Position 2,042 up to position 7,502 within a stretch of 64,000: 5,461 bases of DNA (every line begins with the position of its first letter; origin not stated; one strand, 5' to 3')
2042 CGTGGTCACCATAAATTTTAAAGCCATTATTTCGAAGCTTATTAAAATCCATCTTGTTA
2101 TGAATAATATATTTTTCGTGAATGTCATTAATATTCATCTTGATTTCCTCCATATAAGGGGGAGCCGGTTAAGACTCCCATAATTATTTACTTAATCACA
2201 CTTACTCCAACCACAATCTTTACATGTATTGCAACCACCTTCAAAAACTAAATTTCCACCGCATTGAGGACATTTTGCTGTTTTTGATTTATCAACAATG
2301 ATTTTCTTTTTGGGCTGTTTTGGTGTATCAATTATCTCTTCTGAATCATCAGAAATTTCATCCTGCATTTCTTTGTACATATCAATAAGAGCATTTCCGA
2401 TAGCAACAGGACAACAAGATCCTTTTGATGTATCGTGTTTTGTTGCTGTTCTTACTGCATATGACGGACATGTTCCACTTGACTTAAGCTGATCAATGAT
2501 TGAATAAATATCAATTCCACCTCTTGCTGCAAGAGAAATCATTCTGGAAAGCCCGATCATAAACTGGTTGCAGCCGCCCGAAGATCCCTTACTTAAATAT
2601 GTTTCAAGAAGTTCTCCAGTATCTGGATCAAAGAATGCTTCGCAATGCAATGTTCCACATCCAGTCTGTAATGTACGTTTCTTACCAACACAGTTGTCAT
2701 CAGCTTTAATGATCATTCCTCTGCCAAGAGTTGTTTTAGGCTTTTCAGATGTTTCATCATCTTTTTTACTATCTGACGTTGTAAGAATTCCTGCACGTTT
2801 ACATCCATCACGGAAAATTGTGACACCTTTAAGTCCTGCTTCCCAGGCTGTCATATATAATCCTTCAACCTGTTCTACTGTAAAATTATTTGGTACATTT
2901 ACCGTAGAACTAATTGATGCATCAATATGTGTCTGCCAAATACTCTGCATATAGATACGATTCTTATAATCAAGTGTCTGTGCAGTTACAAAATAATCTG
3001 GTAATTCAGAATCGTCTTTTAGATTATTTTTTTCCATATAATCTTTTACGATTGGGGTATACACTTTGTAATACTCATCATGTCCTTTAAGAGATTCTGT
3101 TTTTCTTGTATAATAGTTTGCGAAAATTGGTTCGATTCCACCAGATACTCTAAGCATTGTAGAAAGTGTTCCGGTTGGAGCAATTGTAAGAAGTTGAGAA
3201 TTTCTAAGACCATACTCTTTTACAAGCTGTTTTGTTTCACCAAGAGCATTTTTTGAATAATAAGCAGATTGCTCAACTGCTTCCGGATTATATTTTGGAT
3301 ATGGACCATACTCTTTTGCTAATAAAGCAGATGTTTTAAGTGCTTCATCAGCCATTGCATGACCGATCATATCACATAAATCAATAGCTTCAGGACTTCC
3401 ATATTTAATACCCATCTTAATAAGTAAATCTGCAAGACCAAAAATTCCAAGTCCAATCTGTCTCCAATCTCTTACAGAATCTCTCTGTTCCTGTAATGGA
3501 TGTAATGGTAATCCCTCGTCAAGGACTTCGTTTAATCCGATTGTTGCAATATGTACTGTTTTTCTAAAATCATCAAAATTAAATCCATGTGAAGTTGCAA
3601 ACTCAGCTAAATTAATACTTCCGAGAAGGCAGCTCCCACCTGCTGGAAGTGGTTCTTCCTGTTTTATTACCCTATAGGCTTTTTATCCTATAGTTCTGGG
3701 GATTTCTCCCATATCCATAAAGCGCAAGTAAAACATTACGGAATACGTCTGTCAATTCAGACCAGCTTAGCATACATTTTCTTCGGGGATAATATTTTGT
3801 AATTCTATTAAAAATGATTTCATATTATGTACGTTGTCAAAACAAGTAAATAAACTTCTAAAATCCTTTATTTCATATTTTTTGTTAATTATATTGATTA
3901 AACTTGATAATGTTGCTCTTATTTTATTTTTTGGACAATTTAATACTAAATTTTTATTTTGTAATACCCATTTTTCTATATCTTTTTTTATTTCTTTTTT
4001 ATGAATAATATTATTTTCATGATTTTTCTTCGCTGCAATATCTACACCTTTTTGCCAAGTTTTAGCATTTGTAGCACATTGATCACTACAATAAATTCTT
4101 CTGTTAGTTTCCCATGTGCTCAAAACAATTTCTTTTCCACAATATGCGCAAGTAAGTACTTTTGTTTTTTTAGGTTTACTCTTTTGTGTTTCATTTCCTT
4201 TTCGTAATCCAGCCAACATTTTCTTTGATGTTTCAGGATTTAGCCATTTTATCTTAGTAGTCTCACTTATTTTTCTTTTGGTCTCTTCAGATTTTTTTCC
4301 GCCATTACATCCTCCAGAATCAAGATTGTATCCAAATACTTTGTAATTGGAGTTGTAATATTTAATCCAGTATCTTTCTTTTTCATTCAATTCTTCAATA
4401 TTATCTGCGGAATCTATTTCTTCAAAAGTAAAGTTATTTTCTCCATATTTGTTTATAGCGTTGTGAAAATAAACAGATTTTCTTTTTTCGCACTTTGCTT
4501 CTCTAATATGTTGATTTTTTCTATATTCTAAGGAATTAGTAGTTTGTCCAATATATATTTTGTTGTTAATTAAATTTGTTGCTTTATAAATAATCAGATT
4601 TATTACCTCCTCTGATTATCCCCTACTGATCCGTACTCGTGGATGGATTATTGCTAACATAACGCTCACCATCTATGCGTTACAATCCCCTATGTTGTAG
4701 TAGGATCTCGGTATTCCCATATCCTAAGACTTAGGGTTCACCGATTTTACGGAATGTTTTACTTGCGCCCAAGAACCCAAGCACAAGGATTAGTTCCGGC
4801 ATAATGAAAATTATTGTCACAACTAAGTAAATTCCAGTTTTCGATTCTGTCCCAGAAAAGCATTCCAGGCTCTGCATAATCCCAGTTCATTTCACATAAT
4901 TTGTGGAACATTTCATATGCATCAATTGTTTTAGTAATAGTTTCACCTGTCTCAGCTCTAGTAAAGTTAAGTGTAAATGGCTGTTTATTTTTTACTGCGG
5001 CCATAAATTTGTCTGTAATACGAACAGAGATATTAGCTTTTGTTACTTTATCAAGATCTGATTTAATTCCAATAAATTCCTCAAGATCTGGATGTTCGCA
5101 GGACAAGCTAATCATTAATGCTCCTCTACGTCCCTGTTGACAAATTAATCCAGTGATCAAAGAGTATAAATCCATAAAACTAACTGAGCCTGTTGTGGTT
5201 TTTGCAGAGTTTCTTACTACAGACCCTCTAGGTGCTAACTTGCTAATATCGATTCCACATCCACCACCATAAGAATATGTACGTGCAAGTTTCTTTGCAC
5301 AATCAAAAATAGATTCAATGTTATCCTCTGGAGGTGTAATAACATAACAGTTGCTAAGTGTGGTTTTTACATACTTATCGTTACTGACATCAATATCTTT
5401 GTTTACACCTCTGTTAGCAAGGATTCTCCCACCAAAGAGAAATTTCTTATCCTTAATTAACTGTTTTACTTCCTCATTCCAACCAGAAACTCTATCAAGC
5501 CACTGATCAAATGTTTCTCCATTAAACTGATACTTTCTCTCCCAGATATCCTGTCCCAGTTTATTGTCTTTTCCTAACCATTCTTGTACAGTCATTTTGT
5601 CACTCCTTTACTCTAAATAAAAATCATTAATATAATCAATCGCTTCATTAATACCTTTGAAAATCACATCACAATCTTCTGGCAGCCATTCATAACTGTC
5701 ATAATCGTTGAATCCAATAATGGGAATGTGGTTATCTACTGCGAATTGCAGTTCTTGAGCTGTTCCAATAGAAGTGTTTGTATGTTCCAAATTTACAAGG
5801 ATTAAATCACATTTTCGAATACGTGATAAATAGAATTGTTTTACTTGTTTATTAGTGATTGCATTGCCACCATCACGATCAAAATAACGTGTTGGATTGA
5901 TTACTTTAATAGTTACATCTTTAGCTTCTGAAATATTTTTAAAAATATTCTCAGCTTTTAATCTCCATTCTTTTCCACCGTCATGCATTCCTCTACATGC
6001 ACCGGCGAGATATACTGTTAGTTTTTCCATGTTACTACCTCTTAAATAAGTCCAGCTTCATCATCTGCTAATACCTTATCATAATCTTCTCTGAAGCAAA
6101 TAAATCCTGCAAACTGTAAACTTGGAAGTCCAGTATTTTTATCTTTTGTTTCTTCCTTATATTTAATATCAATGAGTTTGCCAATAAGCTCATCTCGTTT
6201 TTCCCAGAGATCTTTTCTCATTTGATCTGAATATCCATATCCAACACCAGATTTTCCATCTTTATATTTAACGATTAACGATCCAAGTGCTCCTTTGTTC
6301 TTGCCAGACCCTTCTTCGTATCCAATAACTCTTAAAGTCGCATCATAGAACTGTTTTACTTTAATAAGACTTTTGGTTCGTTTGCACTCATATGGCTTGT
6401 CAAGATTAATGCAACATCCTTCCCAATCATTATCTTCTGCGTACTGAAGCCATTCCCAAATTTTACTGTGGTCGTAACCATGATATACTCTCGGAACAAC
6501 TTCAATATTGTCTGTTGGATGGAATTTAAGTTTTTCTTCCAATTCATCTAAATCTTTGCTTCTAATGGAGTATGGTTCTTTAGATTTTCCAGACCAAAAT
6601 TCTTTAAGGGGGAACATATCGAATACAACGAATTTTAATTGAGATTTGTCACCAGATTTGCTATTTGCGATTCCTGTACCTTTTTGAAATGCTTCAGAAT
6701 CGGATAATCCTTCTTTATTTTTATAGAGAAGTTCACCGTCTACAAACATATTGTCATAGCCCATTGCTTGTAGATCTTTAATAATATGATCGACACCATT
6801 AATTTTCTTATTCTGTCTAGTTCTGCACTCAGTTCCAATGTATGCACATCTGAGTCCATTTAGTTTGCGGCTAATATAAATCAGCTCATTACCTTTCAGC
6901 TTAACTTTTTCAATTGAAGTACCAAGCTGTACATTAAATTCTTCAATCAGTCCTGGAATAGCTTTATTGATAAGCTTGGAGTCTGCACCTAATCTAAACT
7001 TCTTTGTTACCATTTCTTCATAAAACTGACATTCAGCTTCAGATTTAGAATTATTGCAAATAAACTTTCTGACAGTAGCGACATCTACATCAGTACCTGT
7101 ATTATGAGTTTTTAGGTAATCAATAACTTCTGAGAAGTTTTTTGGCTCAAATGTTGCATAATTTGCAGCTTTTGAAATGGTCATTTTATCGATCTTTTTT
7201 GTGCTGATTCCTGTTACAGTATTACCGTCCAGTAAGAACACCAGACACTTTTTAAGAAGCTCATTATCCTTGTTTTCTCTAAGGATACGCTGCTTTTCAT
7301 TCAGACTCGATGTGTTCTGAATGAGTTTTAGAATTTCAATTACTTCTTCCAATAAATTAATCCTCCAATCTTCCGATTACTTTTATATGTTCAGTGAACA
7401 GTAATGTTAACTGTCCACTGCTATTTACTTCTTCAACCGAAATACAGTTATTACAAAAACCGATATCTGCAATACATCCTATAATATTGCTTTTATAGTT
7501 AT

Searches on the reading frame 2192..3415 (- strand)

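Call 19: search_protein_families(library=phrogs, proteins=[window:2192-3415:-], max_evalue=0.00001)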
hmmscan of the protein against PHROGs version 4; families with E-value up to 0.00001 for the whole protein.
window:2192-3415:- (407 aa): 5 families
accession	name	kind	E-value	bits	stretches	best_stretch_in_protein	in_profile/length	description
phrog_84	-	DNA, RNA and nucleotide metabolism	7.7e-61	207.3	1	1-406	575-973/975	ribonucleoside-diphosphate reductase large subunit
phrog_3844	-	moron, auxiliary metabolic gene and host takeover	7.1e-24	85.5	1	2-196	229-425/451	NrdA-like aerobic NDP reductase large subunit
phrog_23565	-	DNA, RNA and nucleotide metabolism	1.7e-12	48.9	1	265-406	53-198/199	ribonucleotide reductase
phrog_367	-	DNA, RNA and nucleotide metabolism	1.2e-10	41.2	1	51-206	487-656/701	ribonucleotide reductase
phrog_9188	-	unknown function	3.9e-06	28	1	346-402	1-61/70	-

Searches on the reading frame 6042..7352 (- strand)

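Call 19: search_protein_families(library=phrogs, proteins=[window:6042-7352:-], max_evalue=0.00001)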
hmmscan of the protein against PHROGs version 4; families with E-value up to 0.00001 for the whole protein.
window:6042-7352:- (436 aa): 2 families
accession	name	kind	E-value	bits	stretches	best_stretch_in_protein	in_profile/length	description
phrog_114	-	DNA, RNA and nucleotide metabolism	4.2e-86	290.9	1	1-425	88-502/634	ATP-dependent DNA ligase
phrog_12420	-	DNA, RNA and nucleotide metabolism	2.4e-20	74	1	3-136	6-132/133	ATP-dependent DNA ligase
